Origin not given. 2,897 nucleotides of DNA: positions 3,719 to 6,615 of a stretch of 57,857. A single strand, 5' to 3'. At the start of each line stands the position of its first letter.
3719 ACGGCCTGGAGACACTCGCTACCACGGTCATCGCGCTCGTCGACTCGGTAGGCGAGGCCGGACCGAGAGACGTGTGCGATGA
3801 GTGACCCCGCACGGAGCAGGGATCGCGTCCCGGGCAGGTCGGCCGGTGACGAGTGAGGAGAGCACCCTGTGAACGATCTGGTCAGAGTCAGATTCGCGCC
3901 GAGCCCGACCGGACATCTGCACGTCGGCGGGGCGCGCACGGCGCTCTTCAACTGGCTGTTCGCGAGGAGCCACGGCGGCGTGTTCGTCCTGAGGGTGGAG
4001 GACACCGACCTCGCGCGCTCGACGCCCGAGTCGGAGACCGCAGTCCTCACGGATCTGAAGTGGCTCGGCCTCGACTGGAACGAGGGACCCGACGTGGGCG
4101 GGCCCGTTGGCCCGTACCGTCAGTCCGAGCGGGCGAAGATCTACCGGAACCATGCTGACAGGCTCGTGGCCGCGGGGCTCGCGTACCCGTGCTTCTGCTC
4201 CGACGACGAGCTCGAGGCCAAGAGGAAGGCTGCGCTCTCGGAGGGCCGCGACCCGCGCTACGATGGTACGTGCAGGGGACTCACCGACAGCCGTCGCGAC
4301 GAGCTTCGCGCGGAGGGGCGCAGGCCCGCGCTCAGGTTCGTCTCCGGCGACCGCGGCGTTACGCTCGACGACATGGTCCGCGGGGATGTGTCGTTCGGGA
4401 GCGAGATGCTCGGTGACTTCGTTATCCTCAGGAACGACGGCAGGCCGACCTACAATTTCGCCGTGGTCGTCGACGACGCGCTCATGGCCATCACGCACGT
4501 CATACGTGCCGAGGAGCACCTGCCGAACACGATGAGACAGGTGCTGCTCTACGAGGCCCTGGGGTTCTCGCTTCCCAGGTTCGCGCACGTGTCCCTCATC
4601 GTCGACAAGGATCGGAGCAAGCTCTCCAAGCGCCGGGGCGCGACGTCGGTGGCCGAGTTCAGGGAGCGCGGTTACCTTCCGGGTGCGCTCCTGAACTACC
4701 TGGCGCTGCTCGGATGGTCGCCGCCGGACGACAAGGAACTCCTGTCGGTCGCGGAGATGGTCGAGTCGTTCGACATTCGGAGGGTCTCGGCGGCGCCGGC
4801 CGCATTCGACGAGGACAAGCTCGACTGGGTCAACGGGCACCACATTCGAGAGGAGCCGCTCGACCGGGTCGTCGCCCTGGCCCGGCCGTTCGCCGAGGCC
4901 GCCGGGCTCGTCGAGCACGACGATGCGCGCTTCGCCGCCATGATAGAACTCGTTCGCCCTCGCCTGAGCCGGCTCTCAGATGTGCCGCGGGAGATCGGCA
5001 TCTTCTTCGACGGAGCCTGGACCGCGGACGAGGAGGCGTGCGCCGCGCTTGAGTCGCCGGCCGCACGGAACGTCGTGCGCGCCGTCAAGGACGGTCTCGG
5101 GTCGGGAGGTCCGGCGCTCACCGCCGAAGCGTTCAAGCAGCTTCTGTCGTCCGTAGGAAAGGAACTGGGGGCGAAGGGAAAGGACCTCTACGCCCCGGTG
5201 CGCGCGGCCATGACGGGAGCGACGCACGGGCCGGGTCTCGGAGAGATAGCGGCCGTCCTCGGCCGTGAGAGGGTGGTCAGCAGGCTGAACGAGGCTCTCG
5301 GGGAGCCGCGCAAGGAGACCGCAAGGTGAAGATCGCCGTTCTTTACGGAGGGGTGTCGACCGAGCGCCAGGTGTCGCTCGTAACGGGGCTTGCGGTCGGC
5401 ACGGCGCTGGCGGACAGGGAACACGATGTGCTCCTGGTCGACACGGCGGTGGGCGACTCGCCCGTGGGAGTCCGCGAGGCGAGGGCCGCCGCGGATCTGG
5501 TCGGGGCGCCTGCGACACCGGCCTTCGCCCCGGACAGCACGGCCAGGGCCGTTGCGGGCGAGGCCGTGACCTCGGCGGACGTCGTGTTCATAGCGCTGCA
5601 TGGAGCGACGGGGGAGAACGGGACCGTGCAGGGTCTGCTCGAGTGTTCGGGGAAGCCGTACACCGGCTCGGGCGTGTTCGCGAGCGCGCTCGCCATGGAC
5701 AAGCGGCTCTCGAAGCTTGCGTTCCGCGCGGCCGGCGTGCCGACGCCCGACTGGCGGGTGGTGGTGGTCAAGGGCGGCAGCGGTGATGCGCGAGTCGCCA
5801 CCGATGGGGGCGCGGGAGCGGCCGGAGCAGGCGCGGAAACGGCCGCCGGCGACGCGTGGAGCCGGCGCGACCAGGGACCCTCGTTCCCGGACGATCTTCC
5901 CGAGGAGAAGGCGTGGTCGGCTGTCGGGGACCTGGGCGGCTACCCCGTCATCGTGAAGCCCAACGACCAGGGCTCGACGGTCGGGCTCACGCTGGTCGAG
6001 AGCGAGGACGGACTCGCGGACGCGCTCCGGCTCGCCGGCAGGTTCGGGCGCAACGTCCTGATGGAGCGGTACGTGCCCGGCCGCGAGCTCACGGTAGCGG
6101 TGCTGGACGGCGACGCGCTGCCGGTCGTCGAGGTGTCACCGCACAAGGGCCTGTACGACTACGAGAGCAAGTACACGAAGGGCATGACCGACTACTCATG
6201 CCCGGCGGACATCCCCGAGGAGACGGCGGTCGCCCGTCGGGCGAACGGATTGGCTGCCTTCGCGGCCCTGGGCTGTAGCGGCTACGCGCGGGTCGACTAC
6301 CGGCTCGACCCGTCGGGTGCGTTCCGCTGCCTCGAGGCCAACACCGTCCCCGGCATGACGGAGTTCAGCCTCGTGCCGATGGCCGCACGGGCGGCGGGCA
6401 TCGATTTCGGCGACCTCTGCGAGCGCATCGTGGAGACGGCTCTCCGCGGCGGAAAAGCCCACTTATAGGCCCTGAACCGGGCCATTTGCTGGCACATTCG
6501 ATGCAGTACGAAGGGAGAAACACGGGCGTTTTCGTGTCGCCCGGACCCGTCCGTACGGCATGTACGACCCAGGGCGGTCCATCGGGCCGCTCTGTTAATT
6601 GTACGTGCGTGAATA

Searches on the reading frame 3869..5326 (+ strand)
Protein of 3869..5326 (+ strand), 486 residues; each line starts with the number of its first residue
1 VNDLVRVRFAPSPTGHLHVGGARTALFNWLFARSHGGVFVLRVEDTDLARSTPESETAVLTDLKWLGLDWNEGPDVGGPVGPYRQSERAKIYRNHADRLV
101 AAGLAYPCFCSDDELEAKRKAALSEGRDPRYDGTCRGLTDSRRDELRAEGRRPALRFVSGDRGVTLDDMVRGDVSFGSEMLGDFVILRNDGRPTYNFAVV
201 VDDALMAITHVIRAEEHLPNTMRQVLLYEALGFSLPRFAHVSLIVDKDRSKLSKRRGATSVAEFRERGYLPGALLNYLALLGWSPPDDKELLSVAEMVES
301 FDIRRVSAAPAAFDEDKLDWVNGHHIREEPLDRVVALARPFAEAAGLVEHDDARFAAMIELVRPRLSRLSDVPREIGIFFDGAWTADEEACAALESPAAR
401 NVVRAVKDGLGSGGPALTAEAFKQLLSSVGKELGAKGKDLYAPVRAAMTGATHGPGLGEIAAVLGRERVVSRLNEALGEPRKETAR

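Call 16: search_protein_families(library=pfam, proteins=[window:3869-5326:+], max_evalue=0.001)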
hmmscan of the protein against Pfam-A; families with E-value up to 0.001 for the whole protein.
window:3869-5326:+ (486 aa): 2 families
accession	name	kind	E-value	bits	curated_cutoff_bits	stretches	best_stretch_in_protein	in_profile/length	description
PF00749.27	tRNA-synt_1c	-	3e-100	335.6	23.4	1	5-320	2-314/314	tRNA synthetases class I (E and Q), catalytic domain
PF19269.4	Anticodon_2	-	7.2e-26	91.7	23.6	1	334-477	2-141/141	Anticodon binding domain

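Call 47: find_homologous_proteins(query=window:3869-5326:+, max_evalue=1e-50)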
Query window:3869-5326:+ (486 aa): 7995 proteins with E <= 1e-50 among 8000 candidates; the best 120 are listed.
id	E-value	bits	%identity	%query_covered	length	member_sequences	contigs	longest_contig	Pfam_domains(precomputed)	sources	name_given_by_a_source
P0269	0.0e+0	1088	100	100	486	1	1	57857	PF19269.5,PF00749.28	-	-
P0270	1.1e-246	837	78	98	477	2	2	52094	PF19269.5,PF00749.28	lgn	-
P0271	6.5e-228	775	75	95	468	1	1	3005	PF19269.5,PF00749.28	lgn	-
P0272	9.8e-227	772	72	98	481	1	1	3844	PF19269.5,PF00749.28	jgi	jgi:nondiscriminating glutamyl-tRNA synthetase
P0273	1.5e-223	761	72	98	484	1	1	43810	PF19269.5,PF00749.28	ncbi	ncbi:MAG: glutamate--tRNA ligase [Candidatus Eisenbacteria bacterium]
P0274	2.5e-219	747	71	98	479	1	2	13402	PF19269.5,PF00749.28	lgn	-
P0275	2.6e-218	744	71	97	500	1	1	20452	PF19269.5,PF00749.28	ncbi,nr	ncbi:MAG: glutamate--tRNA ligase [Candidatus Eisenbacteria bacterium]|nr:glutamate--tRNA ligase [Can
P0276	6.3e-217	739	70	98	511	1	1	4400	PF19269.5,PF00749.28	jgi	jgi:nondiscriminating glutamyl-tRNA synthetase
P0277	3.4e-209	714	68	99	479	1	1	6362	PF19269.5,PF00749.28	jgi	jgi:nondiscriminating glutamyl-tRNA synthetase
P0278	9.5e-209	712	67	99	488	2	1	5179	PF19269.5,PF00749.28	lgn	-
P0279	3.5e-207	707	68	98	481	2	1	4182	PF19269.5,PF00749.28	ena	-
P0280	4.6e-206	703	67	98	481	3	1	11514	PF19269.5,PF00749.28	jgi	jgi:nondiscriminating glutamyl-tRNA synthetase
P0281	1.6e-205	702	66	98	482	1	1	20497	PF19269.5,PF00749.28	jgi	jgi:nondiscriminating glutamyl-tRNA synthetase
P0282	2.0e-203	695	65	98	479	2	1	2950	PF19269.5,PF00749.28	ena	-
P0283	6.8e-203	693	67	98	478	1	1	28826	PF19269.5,PF00749.28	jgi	jgi:nondiscriminating glutamyl-tRNA synthetase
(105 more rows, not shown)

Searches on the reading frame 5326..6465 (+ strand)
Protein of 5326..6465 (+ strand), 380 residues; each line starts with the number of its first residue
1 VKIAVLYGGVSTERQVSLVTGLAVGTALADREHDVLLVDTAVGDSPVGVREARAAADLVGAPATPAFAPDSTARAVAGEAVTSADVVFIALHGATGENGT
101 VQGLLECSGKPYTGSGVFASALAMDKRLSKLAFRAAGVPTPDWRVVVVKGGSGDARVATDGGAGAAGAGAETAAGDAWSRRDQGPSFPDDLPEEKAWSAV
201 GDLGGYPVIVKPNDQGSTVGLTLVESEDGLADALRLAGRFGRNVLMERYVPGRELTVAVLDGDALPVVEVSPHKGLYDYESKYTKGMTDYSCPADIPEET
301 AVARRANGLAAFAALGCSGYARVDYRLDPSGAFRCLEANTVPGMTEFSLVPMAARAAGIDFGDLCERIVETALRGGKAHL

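Call 16: search_protein_families(library=pfam, proteins=[window:5326-6465:+], max_evalue=0.001)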
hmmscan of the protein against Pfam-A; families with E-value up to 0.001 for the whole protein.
window:5326-6465:+ (380 aa): 3 families
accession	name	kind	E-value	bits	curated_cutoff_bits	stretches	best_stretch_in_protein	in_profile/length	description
PF07478.18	Dala_Dala_lig_C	-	8.9e-49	166.2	24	1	198-370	29-204/204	D-ala D-ala ligase C-terminus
PF01820.27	Dala_Dala_lig_N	-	1.8e-21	77.3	34.6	1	2-115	1-121/121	D-ala D-ala ligase N-terminus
PF02786.22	CPSase_L_D2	-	5e-05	23.4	19.8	1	195-340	29-178/211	Carbamoyl-phosphate synthase L chain, ATP binding domain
